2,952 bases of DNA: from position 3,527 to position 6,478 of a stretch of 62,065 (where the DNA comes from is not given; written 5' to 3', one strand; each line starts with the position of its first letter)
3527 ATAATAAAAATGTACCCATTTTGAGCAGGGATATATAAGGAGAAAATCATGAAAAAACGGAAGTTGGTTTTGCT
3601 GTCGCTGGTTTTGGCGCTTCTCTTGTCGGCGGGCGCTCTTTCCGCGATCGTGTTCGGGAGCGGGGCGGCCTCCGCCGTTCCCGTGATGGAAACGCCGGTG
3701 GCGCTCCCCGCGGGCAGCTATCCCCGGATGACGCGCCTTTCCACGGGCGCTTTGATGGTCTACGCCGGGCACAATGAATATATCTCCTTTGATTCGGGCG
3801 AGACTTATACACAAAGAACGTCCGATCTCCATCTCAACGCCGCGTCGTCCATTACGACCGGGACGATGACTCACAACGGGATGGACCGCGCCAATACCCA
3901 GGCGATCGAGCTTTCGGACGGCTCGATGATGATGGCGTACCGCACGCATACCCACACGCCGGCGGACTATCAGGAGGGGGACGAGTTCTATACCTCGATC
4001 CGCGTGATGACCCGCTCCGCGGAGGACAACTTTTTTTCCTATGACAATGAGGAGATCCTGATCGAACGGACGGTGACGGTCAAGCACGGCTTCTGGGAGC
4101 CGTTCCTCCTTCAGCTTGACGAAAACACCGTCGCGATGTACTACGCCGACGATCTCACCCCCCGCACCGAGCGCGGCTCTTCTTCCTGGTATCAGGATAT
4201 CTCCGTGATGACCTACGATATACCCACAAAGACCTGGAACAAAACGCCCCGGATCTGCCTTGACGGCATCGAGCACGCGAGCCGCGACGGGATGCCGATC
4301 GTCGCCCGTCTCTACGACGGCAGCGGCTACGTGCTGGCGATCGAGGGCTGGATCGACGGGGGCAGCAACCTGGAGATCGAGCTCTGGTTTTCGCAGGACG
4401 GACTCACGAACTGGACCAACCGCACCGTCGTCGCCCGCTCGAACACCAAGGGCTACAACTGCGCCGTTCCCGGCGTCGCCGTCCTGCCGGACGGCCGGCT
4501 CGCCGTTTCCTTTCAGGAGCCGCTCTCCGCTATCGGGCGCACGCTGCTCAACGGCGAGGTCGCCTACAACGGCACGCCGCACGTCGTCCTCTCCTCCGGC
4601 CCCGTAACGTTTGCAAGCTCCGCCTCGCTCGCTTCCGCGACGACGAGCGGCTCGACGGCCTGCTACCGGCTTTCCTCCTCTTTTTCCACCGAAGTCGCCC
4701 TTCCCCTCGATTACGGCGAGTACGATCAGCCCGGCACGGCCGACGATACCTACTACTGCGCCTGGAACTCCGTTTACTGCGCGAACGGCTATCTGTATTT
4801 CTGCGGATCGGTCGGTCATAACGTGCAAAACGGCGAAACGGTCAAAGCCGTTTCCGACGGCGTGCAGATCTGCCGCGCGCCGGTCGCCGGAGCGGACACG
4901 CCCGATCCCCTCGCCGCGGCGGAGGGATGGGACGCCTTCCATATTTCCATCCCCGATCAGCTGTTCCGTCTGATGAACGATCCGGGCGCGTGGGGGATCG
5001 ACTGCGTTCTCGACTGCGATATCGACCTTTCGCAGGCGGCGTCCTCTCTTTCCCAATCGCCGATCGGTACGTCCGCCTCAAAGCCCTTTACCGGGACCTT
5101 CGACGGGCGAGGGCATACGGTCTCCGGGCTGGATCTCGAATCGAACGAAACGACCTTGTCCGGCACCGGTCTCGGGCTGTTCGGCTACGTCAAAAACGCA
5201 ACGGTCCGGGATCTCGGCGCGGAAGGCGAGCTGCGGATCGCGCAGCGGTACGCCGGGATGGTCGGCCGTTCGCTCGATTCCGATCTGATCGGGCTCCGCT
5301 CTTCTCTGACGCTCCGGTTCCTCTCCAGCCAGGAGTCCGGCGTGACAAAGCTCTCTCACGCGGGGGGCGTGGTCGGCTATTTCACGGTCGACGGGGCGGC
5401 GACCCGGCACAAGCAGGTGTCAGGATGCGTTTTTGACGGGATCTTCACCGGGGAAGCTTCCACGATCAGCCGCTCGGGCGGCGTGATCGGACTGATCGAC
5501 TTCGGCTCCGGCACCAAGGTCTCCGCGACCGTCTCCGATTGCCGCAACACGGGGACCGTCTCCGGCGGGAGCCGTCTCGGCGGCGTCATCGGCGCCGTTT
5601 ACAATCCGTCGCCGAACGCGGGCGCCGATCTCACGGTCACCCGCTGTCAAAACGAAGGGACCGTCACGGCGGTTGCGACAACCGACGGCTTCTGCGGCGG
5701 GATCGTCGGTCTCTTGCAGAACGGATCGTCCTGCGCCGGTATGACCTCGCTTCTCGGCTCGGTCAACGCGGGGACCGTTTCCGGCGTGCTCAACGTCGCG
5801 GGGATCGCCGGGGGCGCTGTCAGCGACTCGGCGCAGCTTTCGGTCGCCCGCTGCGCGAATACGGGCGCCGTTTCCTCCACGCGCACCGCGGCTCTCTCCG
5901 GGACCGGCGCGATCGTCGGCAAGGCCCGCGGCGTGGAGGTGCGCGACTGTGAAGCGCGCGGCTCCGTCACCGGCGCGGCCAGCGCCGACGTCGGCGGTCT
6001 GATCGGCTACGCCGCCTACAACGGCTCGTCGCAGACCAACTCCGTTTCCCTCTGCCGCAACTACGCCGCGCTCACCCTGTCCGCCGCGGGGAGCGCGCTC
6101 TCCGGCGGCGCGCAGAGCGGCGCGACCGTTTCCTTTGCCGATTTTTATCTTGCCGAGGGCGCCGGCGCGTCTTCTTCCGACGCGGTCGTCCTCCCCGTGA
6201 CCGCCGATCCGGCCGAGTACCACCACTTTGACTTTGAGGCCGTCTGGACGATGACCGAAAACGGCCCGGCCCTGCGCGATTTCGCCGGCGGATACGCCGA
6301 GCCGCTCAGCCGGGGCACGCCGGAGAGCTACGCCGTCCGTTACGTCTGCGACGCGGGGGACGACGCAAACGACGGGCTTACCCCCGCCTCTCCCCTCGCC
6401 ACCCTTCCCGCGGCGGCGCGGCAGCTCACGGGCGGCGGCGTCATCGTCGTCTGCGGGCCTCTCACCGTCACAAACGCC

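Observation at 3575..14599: Giant 3,674-aa secreted enzyme combining three Asp-box propellers, GH43, an SGNH esterase and three beta-helices in one polypeptide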

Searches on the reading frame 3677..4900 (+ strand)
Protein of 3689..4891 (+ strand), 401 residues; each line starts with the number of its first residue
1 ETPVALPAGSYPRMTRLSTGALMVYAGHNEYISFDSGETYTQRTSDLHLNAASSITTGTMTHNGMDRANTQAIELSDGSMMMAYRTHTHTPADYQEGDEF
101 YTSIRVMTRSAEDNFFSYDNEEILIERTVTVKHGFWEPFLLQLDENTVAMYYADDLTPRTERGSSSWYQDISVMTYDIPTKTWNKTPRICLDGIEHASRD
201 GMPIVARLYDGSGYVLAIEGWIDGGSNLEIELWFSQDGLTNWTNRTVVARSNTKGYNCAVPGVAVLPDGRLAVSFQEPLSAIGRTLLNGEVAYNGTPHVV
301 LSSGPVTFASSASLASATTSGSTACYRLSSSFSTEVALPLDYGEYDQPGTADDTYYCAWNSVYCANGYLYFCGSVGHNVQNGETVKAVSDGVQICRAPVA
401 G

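Call 8: search_protein_families(library=pfam, proteins=[window:3689-4891:+], max_evalue=10)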
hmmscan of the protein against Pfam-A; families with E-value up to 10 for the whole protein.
window:3689-4891:+ (401 aa): 2 families
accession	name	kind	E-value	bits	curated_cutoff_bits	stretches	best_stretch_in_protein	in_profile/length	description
PF13088.12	BNR_2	-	0.0087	15.9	31.4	1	229-273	17-66/277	BNR repeat-like domain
PF24324.1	MYND_ZMYND11_ZMYD8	-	0.16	12.3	27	1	354-365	9-20/35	ZMYND11/ZMYD8, MYND zinc finger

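Call 29: find_homologous_proteins(query=A2, max_evalue=0.001)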
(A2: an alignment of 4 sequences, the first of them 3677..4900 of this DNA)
Query A2 (4 sequences) (408 aa, profile of the alignment): 22 proteins with E <= 0.001 among 8000 candidates.
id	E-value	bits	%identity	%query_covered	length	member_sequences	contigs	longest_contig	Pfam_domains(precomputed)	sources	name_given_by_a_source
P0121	4.3e-176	604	43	98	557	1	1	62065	-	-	-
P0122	1.7e-167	576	42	98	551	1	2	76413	-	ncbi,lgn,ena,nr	ncbi:MAG: hypothetical protein IJR89_04450 [Clostridia bacterium]|nr:hypothetical protein [Clostridi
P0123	4.0e-158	545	44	97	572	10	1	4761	-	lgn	-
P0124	4.7e-158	545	44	97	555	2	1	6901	-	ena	-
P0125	9.9e-62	227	35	94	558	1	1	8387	PF00404.25,PF13088.13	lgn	-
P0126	1.2e-61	227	34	93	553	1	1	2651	PF13088.13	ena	-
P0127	4.7e-61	225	34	95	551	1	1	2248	PF00404.25,PF13088.13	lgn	-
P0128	8.3e-59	218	34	93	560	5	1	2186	PF13088.13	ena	-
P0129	2.8e-58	216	34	93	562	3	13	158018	PF00404.25,PF13088.13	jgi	-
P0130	1.2e-57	214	33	93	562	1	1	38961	PF00404.25,PF13088.13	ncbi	-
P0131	3.0e-57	213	34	94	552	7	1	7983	PF13088.13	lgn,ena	-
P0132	1.4e-51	194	32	92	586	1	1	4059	PF00404.25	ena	-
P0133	3.2e-49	186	33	91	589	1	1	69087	PF00404.25,PF13088.13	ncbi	-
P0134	6.2e-46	175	32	68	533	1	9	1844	PF13088.13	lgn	-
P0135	3.0e-41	160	42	52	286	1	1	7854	-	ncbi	-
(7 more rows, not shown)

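Call 31: find_encoding_contigs(protein=P0122, flank=10000, max_places=4)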
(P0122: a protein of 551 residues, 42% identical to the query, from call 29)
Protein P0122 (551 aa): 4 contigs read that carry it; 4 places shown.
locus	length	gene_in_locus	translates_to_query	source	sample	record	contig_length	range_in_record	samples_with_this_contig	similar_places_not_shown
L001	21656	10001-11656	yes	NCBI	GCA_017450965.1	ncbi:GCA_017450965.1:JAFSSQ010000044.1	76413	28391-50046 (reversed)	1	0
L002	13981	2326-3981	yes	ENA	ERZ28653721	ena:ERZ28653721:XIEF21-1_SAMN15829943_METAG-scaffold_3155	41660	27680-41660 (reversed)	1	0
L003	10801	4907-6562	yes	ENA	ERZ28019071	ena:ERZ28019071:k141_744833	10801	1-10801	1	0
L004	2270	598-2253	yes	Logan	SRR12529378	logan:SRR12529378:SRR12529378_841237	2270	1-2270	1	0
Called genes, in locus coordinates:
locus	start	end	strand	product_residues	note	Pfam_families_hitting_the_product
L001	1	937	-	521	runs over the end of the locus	PF01145:Band_7, PF15975:Flot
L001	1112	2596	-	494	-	PF00370:FGGY_N, PF02782:FGGY_C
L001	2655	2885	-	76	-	PF13083:KH_KhpA-B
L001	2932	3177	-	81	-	PF00886:Ribosomal_S16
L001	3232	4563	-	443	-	PF02881:SRP54_N, PF06414:Zeta_toxin (faint), PF00448:SRP54, PF01656:CbiA (weak), PF02978:SRP_SPB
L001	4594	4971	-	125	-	PF04297:UPF0122, PF04545:Sigma70_r4 (weak), PF08281:Sigma70_r4_2 (weak)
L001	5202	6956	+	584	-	-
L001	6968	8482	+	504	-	PF04616:Glyco_hydro_43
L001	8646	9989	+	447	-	PF04616:Glyco_hydro_43, PF16396:DUF5005 (faint)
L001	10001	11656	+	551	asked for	-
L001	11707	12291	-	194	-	PF12685:SpoIIIAH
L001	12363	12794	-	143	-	-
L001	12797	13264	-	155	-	-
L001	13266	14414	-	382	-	PF09546:Spore_III_AE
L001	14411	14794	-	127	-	PF06686:SpoIIIAC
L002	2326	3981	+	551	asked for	-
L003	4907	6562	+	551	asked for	-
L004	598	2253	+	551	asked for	-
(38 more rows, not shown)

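Call 36: search_solved_structures(query=A3, max_evalue=1, show_alignments=2)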
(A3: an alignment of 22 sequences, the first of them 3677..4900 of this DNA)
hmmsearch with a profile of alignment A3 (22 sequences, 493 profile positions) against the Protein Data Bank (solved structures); distinct sequences matched with E-value up to 1: 100 (the best 60 are shown).
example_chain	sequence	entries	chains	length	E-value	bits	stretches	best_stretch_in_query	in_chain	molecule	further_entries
3a71_A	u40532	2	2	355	2.2e-22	82.5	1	44-267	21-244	Exo-arabinanase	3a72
2ydt_A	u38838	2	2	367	2e-20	76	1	42-313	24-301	EXO-1,5-ALPHA-L-ARABINOFURANOBIOSIDASE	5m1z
2w5n_A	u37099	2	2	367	2.3e-20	75.9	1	42-313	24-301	ALPHA-L-ARABINOFURANOSIDASE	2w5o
2ydp_A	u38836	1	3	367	4.9e-19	71.5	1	42-313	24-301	EXO-1,5-ALPHA-L-ARABINOFURANOBIOSIDASE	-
4fj6_A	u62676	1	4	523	3.5e-11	45.6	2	30-88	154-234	glycoside hydrolase family 33, candidate sialidase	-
6mrv_B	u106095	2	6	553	4.2e-10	42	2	3-163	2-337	Sialidase26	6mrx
6qzh_A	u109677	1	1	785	4.8e-10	41.8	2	67-154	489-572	C-C chemokine receptor type 7,Sialidase A,C-C chemokine receptor type 7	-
8gn6_C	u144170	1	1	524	7.2e-10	41.3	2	52-153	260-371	Sialidase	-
8gn6_A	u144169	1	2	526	7.3e-10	41.2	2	52-153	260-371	Sialidase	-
2ya4_A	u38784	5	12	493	1.3e-09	40.4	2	67-154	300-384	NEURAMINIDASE A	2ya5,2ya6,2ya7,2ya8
5kky_A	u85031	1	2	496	1.4e-09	40.3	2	67-154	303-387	Sialidase A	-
7a54_A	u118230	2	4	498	1.7e-09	40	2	67-154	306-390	Sialidase A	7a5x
2jkb_A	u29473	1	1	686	2.1e-09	39.7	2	57-158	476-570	SIALIDASE B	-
3h71_A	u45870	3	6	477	2.1e-09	39.7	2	67-154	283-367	Sialidase A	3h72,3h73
2vw0_A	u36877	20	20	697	2.3e-09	39.6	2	57-158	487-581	SIALIDASE B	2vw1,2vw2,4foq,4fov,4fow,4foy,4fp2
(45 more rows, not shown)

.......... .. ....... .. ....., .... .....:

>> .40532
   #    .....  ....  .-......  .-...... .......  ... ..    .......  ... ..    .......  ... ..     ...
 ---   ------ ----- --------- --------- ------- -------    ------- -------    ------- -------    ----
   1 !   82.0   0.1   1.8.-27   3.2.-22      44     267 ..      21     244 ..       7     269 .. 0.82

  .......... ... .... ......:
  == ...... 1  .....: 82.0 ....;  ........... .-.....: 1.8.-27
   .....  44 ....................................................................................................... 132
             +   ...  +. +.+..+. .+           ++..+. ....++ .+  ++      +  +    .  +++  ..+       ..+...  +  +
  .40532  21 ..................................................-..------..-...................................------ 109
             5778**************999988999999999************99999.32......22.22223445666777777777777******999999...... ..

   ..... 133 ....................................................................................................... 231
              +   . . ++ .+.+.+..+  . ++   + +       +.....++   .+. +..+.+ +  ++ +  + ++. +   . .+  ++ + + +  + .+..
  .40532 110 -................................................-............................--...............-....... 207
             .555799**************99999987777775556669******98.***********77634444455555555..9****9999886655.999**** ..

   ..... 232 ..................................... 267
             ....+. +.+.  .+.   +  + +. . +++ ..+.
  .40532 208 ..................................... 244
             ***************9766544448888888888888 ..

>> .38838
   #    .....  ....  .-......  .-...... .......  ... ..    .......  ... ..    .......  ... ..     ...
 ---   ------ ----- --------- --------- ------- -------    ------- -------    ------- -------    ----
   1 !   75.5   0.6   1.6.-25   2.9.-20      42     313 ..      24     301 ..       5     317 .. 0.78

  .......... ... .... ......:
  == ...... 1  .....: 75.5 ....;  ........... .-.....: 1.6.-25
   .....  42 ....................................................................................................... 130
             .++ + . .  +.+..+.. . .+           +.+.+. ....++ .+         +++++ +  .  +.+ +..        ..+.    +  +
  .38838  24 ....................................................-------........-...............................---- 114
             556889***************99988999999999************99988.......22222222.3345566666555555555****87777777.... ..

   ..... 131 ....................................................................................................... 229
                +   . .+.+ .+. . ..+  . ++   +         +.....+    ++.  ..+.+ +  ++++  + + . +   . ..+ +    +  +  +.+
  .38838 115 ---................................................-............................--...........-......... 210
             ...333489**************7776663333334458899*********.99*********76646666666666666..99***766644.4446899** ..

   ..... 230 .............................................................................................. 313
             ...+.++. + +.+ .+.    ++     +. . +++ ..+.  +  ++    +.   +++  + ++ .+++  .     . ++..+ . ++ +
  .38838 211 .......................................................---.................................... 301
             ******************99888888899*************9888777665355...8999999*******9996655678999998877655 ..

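Call 56: predict_structure(alignment_id=A3)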
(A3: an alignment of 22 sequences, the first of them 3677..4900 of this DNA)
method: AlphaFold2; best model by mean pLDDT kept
length: 408 residues; sequences in the alignment: 22
mean_pLDDT: 85.5   pTM: 0.89
mean pLDDT of the five models: 85.5, 84.9, 83.4, 82.2, 82.0
residues with pLDDT >= 90: 227; 70-90: 117; 50-70: 54; < 50: 10
segments of 3 or more residues with pLDDT < 50: 323-325, 351-353, 406-408
pLDDT, mean of each block of 10 residues (from residue 1): 86 92 95 95 94 93 87 95 95 81 93 79 94 90 96 95 61 93 97 91 85 97 82 93 93 81 93 95 65 63 93 84 56 84 72 58 91 93 71 86 67
secondary structure, 60 per line:
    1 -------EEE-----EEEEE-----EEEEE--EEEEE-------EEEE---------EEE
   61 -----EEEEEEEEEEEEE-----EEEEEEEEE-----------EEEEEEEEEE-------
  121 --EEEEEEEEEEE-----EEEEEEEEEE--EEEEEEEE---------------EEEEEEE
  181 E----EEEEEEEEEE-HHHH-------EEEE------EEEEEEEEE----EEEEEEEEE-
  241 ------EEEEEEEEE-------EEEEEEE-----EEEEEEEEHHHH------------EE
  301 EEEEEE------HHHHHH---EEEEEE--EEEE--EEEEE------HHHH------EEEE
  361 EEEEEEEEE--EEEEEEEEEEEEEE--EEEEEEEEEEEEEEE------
elements in order: E8-10 E16-20 E26-30 E33-37 E45-48 E58-60 E66-78 E84-92 E104-113 E123-133 E139-148 E151-158 E174-181 E186-195 H197-200 E208-211 E218-226 E231-239 E247-255 E263-269 E275-282 H283-286 E299-306 H313-318 E322-327 E330-333 E336-340 H347-350 E357-369 E372-385 E388-402

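Call 60: fold_search(model_id=the predicted structure, library=pdb)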
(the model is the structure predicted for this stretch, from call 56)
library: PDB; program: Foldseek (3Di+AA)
matches with E <= 10: 764; with E <= 0.001: 157
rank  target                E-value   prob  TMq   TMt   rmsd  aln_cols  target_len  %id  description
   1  2w5n                  8.7e-09  1.00  0.56  0.62   6.9       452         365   14  Native structure of the GH93 alpha-L-arabinofuranosidase of Fusarium graminearum (released 2009-03-03)
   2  2ydp_A                1.8e-08  1.00  0.53  0.59   7.9       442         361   15  Structure of the E242A mutant of the alpha-l-arabinofuranosidase arb93a from fusarium graminearum in complex with an i (released 2011-07-13)
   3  2ydp_B                2.4e-08  1.00  0.52  0.58   7.0       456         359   15  Structure of the E242A mutant of the alpha-l-arabinofuranosidase arb93a from fusarium graminearum in complex with an i (released 2011-07-13)
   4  2w5o_A                2.5e-08  1.00  0.52  0.58   7.4       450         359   14  Complex structure of the GH93 alpha-L-arabinofuranosidase of Fusarium graminearum with arabinobiose (released 2009-03-03)
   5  9dku_A                6.3e-08  1.00  0.50  0.56   7.4       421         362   11  NanH sialidase from C. perfringens in complex with Sialyl LacNAc (released 2025-09-17)
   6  8ub5                  8.8e-08  1.00  0.48  0.53   7.8       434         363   11  The Apo NanH structure from Clostridium perfringens (released 2024-09-04)
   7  7mhu_A                1.0e-07  1.00  0.48  0.52   9.3       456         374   10  Sialidase24 apo (released 2022-02-23)
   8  8um0_A                1.2e-07  1.00  0.48  0.54   7.8       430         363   10  The structure of NanH in complex with Neu5,7,9Ac(2,6)-LAcNAc (released 2024-09-04)
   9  10qi                  1.2e-07  1.00  0.47  0.40   8.1       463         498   12  Crystal Structure of Treponema denticola Sialidase (TDE_0471) D165A mutant bound to 3'-sialyllactose (only Neu5Ac visibl (released 2026-02-25)
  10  8gn6_A                1.4e-07  1.00  0.50  0.42   7.6       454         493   13  Crystallization of Sialidase from Porphyromonas gingivalis (released 2023-04-19)
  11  8t26                  1.4e-07  1.00  0.48  0.40   7.7       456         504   13  Crystal Structure of Porphyromonas gingivalis Sialidase (PG_0352) D219A mutant bound to 3'-Sialyllactose (only Neu5Ac vi (released 2023-10-04)
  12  8feb                  1.9e-07  1.00  0.48  0.40   7.6       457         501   13  Crystal Structure of Porphyromonas gingivalis Sialidase (PG_0352) (released 2023-10-04)
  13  7k1r_A                2.6e-07  1.00  0.47  0.37  17.3       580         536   10  X-ray Structure of an Enterobacter GH43 Beta-Xylosidase: EcXyl43 F507A mutant (released 2021-11-10)
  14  8t24                  3.8e-07  1.00  0.50  0.42   7.5       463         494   14  Crystal Structure of Porphyromonas gingivalis Sialidase (PG_0352)- Fructose bound in CBM (released 2023-10-04)
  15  7k1r_B                4.2e-07  1.00  0.46  0.37  16.9       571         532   10  X-ray Structure of an Enterobacter GH43 Beta-Xylosidase: EcXyl43 F507A mutant (released 2021-11-10)
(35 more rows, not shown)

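Call 80: find_related_loci(query=A7, collection=genome_contigs, flank=10000)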
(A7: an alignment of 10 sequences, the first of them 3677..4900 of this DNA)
Query A7 (408 aa) in genome_contigs; peptide patterns used: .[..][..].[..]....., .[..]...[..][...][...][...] (x = any residue, [..] = any of these).
102 stretches matched a pattern; 22 encode a relative of the query (tblastn E <= 1e-3); 22 distinct loci.
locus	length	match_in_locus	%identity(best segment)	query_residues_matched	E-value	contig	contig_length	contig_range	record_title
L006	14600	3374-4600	89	1-408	0e+0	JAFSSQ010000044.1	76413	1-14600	MAG: Clostridia bacterium isolate RGIG3437 Goat_Rumen.Co__c1563878, whole genome shotgun sequence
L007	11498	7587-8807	86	2-408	0e+0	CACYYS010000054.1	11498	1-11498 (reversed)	MAG: uncultured Ruminococcus sp. isolate RUG12395 genome assembly, contig: RUG12395_asm_54, whole genome shotgun sequenc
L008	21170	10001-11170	44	5-403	2e-93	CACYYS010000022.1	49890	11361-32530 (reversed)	MAG: uncultured Ruminococcus sp. isolate RUG12395 genome assembly, contig: RUG12395_asm_22, whole genome shotgun sequenc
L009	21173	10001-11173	42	5-404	1e-88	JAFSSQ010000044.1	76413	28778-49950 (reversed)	MAG: Clostridia bacterium isolate RGIG3437 Goat_Rumen.Co__c1563878, whole genome shotgun sequence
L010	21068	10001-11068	33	15-387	7e-54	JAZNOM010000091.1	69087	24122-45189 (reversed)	MAG: Eubacteriales bacterium isolate T1900044652_TS20190118.MAGScoT_cleanbin_000039 SGB_1436_k141_488040, whole genome s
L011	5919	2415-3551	35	5-386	6e-53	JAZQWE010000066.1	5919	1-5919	MAG: Eubacteriales bacterium isolate T1900045166_TC20190160.MAGScoT_cleanbin_000030 SGB_5147_k141_1401313, whole genome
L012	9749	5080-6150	34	5-388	5e-51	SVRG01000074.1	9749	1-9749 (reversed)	MAG: Oscillospiraceae bacterium isolate SIG637 NODE_27026_length_9749_cov_1.279568, whole genome shotgun sequence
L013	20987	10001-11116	34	3-403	2e-53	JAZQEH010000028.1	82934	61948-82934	MAG: Eubacteriales bacterium isolate T1900044635_TS20190101.MAGScoT_cleanbin_000007 SGB_1126_k141_868340, whole genome s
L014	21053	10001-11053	35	6-382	6e-49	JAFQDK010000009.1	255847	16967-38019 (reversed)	MAG: Clostridia bacterium isolate RGIG1718 Goat_Cecum-2__c75838, whole genome shotgun sequence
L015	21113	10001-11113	33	13-378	7e-48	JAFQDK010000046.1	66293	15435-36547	MAG: Clostridia bacterium isolate RGIG1718 Goat_Cecum-2__c616908, whole genome shotgun sequence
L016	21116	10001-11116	33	2-403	1e-47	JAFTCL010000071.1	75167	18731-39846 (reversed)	MAG: Kiritimatiellae bacterium isolate RGIG3692 Goat_Rumen.Co__c2555031, whole genome shotgun sequence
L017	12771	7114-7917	38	15-288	1e-47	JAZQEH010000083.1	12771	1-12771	MAG: Eubacteriales bacterium isolate T1900044635_TS20190101.MAGScoT_cleanbin_000007 SGB_1126_k141_1335306, whole genome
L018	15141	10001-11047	33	9-382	6e-47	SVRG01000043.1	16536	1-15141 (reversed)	MAG: Oscillospiraceae bacterium isolate SIG637 NODE_13984_length_16536_cov_1.361509, whole genome shotgun sequence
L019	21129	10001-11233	30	8-391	7e-46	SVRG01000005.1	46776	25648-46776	MAG: Oscillospiraceae bacterium isolate SIG637 NODE_3518_length_46776_cov_1.287252, whole genome shotgun sequence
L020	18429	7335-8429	35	3-386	6e-51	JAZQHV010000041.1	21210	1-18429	MAG: Eubacteriales bacterium isolate T1900044625_TS20190091.MAGScoT_cleanbin_000109 SGB_944_k141_1087182, whole genome s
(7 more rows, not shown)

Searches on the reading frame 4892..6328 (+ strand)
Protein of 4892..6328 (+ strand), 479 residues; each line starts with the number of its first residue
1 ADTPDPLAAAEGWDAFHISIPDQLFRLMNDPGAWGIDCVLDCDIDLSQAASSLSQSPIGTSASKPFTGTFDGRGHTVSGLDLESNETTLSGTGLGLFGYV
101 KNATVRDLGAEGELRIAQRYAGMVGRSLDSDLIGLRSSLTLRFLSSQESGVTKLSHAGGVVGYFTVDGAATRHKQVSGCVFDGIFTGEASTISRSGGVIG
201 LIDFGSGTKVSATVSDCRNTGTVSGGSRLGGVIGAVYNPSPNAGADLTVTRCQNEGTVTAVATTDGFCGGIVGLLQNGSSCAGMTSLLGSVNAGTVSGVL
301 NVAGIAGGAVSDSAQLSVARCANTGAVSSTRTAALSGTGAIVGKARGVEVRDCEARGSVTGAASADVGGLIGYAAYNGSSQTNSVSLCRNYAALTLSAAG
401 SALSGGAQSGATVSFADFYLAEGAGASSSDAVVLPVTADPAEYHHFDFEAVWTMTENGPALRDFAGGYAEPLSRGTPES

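Call 8: search_protein_families(library=pfam, proteins=[window:4892-6328:+], max_evalue=10)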
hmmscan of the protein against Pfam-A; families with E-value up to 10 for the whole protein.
window:4892-6328:+ (479 aa): 1 family
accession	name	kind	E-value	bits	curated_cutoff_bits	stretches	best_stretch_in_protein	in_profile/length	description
PF07581.17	Glug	-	2.5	9.2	20.5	3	194-224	4-28/28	The GLUG motif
